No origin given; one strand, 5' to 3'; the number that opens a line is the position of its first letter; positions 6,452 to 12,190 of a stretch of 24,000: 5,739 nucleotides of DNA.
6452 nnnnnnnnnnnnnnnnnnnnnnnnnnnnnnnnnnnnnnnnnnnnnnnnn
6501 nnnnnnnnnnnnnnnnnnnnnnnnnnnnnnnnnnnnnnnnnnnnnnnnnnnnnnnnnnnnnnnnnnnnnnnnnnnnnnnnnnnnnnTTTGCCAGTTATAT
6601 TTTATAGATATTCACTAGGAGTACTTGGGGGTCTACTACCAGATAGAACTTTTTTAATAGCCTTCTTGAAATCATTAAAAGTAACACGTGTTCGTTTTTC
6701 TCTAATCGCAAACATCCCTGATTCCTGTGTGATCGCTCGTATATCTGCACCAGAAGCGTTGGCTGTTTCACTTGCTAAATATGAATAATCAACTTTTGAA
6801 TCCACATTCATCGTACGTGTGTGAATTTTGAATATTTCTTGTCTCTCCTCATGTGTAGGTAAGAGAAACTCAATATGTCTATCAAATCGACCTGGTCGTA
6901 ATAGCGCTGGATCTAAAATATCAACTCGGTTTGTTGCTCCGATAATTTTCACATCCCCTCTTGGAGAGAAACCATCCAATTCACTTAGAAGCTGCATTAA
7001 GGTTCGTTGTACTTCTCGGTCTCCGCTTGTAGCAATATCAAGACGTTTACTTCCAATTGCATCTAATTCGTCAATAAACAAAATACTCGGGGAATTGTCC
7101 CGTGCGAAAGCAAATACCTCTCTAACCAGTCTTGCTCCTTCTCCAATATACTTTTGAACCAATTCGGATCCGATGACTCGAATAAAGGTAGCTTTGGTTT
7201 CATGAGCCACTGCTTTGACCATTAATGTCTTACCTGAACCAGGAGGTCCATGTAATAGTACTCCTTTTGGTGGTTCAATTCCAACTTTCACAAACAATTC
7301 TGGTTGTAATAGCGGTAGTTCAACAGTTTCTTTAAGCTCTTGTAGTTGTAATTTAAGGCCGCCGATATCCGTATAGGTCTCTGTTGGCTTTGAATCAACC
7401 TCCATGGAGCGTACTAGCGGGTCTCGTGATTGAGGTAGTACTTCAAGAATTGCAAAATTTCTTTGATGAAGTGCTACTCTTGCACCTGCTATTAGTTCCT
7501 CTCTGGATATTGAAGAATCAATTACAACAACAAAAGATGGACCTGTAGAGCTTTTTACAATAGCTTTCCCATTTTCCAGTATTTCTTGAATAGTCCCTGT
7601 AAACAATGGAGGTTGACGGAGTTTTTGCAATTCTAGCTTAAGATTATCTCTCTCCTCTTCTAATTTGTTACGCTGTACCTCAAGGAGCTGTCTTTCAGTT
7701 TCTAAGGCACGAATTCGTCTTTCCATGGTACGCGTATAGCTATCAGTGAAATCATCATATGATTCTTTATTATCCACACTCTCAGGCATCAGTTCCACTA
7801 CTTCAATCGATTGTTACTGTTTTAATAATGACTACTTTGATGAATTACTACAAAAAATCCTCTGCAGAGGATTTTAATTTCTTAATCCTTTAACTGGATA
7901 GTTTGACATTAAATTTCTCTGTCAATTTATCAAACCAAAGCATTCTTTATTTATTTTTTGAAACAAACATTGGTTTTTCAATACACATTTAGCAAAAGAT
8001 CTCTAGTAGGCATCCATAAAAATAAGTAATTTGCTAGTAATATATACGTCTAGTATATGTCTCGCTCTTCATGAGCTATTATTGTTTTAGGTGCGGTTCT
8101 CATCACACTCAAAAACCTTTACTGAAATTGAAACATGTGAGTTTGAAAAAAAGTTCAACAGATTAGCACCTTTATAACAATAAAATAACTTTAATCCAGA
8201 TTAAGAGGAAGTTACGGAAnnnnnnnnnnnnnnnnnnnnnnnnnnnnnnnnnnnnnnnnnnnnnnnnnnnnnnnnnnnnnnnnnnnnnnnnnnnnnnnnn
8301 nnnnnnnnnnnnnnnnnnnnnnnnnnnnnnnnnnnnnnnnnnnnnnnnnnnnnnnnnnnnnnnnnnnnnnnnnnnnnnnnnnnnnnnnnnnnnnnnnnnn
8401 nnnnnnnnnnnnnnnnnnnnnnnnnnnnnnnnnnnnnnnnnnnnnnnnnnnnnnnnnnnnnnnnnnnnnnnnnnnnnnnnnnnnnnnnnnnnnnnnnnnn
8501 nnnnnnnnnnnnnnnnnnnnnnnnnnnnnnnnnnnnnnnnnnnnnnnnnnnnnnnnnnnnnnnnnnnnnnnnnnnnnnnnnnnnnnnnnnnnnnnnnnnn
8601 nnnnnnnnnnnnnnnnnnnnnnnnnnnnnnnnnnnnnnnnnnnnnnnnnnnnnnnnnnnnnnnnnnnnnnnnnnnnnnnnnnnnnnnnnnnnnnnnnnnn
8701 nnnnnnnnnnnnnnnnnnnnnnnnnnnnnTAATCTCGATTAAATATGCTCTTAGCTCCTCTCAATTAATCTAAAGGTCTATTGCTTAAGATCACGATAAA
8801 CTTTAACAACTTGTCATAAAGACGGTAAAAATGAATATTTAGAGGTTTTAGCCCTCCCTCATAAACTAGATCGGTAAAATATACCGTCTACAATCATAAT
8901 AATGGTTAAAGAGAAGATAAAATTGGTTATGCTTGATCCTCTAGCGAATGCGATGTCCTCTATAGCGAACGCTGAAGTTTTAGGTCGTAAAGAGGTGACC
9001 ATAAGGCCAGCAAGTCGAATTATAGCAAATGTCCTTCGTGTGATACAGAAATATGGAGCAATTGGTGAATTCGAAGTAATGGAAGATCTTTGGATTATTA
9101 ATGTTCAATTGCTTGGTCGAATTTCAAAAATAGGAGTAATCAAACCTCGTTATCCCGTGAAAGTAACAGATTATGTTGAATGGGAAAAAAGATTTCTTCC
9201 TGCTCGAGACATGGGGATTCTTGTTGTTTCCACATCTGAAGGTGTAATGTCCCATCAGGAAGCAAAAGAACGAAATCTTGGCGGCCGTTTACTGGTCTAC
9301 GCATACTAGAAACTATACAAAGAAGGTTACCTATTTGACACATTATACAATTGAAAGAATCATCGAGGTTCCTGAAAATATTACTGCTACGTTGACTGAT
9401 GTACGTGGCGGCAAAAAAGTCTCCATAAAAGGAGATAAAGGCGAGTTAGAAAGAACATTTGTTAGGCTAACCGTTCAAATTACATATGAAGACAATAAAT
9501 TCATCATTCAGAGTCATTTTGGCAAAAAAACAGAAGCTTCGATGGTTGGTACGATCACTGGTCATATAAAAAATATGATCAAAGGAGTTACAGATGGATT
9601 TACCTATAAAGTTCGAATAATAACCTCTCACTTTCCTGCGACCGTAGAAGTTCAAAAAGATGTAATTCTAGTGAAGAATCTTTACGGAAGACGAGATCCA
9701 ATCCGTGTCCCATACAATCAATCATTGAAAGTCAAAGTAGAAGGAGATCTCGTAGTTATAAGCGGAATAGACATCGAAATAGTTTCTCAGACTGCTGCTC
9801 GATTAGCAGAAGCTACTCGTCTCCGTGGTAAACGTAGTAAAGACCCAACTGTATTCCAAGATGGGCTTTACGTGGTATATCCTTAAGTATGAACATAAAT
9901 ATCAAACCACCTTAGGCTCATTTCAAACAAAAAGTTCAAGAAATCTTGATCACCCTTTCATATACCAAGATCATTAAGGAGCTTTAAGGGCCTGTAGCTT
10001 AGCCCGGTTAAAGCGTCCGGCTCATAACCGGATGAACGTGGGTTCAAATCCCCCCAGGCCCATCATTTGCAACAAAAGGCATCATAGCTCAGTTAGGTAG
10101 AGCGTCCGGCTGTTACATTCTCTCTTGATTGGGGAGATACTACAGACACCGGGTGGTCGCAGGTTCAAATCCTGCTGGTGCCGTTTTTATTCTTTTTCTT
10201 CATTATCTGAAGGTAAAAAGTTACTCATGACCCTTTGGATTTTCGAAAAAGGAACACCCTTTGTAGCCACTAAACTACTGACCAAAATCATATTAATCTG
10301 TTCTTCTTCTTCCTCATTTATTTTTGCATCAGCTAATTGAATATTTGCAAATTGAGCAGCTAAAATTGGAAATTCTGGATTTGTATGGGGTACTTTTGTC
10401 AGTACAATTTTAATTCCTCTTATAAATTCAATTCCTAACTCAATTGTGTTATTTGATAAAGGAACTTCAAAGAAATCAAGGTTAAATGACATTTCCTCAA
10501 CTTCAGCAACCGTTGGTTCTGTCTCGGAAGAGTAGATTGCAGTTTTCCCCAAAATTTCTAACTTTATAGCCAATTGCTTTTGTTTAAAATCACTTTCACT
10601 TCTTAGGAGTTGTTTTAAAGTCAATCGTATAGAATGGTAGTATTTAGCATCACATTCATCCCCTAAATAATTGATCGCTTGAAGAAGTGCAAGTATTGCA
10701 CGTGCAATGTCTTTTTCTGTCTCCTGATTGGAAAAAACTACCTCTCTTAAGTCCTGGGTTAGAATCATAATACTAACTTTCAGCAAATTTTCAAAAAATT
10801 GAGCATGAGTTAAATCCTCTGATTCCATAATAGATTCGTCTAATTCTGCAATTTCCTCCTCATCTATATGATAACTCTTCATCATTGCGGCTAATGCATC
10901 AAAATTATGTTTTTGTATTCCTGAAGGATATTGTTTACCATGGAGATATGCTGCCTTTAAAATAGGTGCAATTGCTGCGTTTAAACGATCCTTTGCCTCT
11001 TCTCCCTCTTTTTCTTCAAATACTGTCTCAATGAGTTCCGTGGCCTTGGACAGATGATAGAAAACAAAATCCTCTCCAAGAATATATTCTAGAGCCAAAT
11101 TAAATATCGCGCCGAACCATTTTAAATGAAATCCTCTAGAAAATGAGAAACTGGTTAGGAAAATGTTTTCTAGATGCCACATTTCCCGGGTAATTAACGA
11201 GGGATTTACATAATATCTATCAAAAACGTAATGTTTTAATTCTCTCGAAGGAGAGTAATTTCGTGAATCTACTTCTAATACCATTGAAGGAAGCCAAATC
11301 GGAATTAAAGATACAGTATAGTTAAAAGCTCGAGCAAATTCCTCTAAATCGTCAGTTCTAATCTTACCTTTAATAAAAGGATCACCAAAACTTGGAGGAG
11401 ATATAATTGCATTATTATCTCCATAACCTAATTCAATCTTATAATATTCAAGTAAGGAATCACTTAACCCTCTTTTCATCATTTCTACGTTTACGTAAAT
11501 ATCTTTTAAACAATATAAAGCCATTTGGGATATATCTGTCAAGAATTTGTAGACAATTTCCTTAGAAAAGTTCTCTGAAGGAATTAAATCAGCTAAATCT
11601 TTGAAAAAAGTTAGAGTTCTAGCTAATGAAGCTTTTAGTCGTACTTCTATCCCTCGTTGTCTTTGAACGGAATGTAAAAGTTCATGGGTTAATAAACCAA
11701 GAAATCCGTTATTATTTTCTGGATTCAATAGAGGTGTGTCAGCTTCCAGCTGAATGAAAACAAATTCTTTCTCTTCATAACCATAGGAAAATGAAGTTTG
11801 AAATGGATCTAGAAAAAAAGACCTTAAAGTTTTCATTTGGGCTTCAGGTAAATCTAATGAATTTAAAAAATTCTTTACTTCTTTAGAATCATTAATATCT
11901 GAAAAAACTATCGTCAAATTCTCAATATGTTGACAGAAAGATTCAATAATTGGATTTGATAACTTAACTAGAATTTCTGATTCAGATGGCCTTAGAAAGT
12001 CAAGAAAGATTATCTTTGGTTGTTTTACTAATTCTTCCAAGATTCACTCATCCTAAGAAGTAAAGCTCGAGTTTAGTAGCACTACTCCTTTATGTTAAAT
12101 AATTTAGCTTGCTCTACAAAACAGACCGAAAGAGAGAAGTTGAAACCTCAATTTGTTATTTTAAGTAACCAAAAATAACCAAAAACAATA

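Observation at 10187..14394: HerA/FtsK-type ATPase with a novel N-terminal region paired with a large HExxH protein next to a tRNA gene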

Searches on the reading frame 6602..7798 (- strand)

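Call 10: search_protein_families(library=pfam, proteins=[window:6602-7798:-], max_evalue=0.01)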
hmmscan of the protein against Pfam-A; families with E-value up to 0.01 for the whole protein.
window:6602-7798:- (398 aa): 14 families
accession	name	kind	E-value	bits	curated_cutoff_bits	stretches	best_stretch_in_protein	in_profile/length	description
PF00004.35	AAA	-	1.1e-43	149.2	21.2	1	180-311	1-129/131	ATPase family associated with various cellular activities (AAA)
PF16450.11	Prot_ATP_ID_OB_C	-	1.8e-14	53.7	23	1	68-122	2-56/56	Proteasomal ATPase OB C-terminal domain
PF17862.7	AAA_lid_3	-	2.2e-12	46.7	27.2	1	336-379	2-45/45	AAA+ lid domain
PF07728.20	AAA_5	-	1.9e-06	28.4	22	1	179-300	1-136/139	AAA domain (dynein-related subfamily)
PF13191.12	AAA_16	-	3.6e-06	28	32.6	1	177-203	24-51/167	AAA ATPase domain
PF07724.20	AAA_2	-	0.0002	21.8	27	1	180-271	6-99/166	AAA domain (Cdc48 subfamily)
PF05496.18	RuvB_N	-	0.00044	20.5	27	1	178-248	34-96/159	Holliday junction DNA helicase RuvB P-loop domain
PF20720.3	nSTAND3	-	0.00054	20.1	27.2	1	180-307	20-127/155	Novel STAND NTPase 3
PF25199.1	nSTAND_NTPase5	-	0.0008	19.7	34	1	175-262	39-122/145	Novel STAND NTPase 5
PF05673.19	DUF815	-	0.00082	19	23.8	1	176-245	52-116/249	Protein of unknown function (DUF815)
PF13401.12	AAA_22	-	0.0011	19.7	27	0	180-209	8-40/130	AAA domain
PF13671.12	AAA_33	-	0.0037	18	27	0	180-207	2-29/143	AAA domain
PF24883.2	NPHP3_N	-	0.0089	16.7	24.8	0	180-203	25-48/164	Nephrocystin 3, N-terminal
PF13086.12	AAA_11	-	0.0095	16.2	27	0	180-201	20-41/257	AAA domain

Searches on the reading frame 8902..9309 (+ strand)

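Call 10: search_protein_families(library=pfam, proteins=[window:8902-9309:+], max_evalue=0.01)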
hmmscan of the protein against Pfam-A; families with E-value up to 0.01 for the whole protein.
window:8902-9309:+ (135 aa): 1 family
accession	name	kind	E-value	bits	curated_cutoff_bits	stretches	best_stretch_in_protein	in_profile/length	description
PF00410.24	Ribosomal_S8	-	2.7e-22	79.5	24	1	12-135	1-126/126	Ribosomal protein S8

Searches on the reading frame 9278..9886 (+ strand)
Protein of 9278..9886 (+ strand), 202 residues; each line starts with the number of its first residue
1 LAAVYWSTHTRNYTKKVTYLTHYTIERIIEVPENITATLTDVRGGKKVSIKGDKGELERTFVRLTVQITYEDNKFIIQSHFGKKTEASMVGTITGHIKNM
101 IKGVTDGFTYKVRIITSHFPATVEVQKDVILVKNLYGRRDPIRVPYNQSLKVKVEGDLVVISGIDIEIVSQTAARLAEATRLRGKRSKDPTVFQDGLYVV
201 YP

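Call 10: search_protein_families(library=pfam, proteins=[window:9278-9886:+], max_evalue=0.01)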
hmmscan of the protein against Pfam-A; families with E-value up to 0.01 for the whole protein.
window:9278-9886:+ (202 aa): 1 family
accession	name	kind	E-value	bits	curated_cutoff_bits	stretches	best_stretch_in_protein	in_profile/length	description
PF00347.28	Ribosomal_L6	-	9.2e-21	74.9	27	2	31-107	1-80/80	Ribosomal protein L6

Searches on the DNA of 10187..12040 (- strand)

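Call 71: search_rna_families(sources=[L007, L012, L017, L019, L023, L011, L024], threshold=gathering)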
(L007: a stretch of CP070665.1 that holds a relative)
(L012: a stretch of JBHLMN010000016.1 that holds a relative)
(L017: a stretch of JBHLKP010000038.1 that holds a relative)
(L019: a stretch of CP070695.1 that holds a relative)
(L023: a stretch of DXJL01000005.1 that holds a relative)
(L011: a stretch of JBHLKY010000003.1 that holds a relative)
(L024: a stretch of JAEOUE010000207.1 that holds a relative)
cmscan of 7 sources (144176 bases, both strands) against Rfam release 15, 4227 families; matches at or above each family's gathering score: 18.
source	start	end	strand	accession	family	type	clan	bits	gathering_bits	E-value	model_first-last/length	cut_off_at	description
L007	18489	18562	-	RF00005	tRNA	Gene; tRNA;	CL00001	64.7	29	2e-11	1-71/71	no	tRNA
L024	10832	10908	+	RF00005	tRNA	Gene; tRNA;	CL00001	63.4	29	4.7e-11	1-71/71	no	tRNA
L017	12607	12681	-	RF00005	tRNA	Gene; tRNA;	CL00001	62.4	29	8.5e-11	1-71/71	no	tRNA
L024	18648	18721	-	RF00005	tRNA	Gene; tRNA;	CL00001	61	29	2.1e-10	1-71/71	no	tRNA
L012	18640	18714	-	RF00005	tRNA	Gene; tRNA;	CL00001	60.3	29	3.2e-10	1-71/71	no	tRNA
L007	18301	18383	+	RF00005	tRNA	Gene; tRNA;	CL00001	58.3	29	1.2e-09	1-71/71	no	tRNA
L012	18276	18358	+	RF00005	tRNA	Gene; tRNA;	CL00001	58.3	29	1.2e-09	1-71/71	no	tRNA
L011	12065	12169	-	RF00005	tRNA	Gene; tRNA;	CL00001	58.2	29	1.2e-09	1-71/71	no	tRNA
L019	18537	18611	-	RF00005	tRNA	Gene; tRNA;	CL00001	58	29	1.5e-09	1-71/71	no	tRNA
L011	19005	19079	-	RF00005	tRNA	Gene; tRNA;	CL00001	58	29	1.5e-09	1-71/71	no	tRNA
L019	11863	11967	-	RF00005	tRNA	Gene; tRNA;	CL00001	56.9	29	2.8e-09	1-71/71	no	tRNA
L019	18356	18438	+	RF00005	tRNA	Gene; tRNA;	CL00001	54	29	1.8e-08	1-71/71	no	tRNA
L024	17831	17913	+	RF00005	tRNA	Gene; tRNA;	CL00001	54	29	1.7e-08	1-71/71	no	tRNA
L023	12154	12259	-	RF00005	tRNA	Gene; tRNA;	CL00001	53.8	29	2.1e-08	1-71/71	no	tRNA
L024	5173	5276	-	RF00005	tRNA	Gene; tRNA;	CL00001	51.3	29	1e-07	1-71/71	no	tRNA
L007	12110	12235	-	RF00005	tRNA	Gene; tRNA;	CL00001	46.6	29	2e-06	1-71/71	no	tRNA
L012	12086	12211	-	RF00005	tRNA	Gene; tRNA;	CL00001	46.6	29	2e-06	1-71/71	no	tRNA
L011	12187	12312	-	RF00005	tRNA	Gene; tRNA;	CL00001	46.6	29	2e-06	1-71/71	no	tRNA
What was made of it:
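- The tRNA arrangement is conserved in other genomes (call 71).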
